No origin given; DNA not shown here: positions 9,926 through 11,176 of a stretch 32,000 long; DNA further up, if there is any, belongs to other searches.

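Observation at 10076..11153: A receiver-less membrane LytTR protein sits next to module D; the 20-bp direct-repeat geometry fits LytTR operators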

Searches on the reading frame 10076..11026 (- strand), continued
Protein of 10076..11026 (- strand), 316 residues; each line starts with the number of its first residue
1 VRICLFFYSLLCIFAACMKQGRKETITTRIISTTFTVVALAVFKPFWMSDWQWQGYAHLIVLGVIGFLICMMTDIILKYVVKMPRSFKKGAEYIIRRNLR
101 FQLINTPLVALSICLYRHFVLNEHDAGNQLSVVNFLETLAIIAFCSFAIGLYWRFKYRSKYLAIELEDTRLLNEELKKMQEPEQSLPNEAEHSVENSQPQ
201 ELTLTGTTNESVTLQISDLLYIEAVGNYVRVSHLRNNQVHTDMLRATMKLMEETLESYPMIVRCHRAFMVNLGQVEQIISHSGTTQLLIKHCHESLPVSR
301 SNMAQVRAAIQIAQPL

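Call 76: find_encoding_contigs(protein=P0161, flank=5000, max_places=2)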
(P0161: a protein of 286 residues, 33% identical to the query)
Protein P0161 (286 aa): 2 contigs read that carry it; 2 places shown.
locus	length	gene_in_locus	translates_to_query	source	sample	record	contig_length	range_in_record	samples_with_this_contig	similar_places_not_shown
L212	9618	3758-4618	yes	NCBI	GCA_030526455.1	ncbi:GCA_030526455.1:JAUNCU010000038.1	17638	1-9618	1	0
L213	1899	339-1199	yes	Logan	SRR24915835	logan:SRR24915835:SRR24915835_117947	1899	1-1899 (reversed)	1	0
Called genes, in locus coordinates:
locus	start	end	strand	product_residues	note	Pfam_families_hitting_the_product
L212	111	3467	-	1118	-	PF13306:LRR_5, PF13855:LRR_8 (faint), PF13306:LRR_5, PF00404:Dockerin_1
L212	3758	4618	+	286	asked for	PF04397:LytTR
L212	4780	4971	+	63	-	PF12668:DUF3791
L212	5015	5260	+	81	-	-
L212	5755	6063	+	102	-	-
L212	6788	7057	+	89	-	PF12674:Zn_ribbon_2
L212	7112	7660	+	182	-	PF13302:Acetyltransf_3, PF00583:Acetyltransf_1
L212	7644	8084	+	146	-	-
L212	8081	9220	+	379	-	PF03572:Peptidase_S41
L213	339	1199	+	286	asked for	PF04397:LytTR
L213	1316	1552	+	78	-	PF12668:DUF3791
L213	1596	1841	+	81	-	-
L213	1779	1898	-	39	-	?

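Call 77: find_encoding_contigs(protein=P0144, flank=3000, max_places=2)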
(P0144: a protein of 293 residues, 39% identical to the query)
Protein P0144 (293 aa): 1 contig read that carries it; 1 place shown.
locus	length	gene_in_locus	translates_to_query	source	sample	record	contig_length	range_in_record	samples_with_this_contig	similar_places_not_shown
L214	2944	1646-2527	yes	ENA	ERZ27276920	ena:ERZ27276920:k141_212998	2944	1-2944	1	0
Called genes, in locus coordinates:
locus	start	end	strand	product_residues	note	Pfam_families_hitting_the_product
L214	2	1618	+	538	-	?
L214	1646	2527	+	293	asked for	PF04397:LytTR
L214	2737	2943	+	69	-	?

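Call 78: find_encoding_contigs(protein=P0389, flank=4000, max_places=2)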
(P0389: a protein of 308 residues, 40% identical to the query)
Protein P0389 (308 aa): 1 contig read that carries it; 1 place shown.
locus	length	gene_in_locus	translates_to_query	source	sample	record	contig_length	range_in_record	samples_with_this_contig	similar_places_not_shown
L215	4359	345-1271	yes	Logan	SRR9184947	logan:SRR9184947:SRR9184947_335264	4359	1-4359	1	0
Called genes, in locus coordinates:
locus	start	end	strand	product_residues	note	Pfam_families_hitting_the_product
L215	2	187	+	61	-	?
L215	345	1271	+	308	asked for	PF04397:LytTR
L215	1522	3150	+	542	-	PF00515:TPR_1 (faint), PF07719:TPR_2 (faint), PF13374:TPR_10 (faint), PF13424:TPR_12 (weak)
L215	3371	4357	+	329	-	?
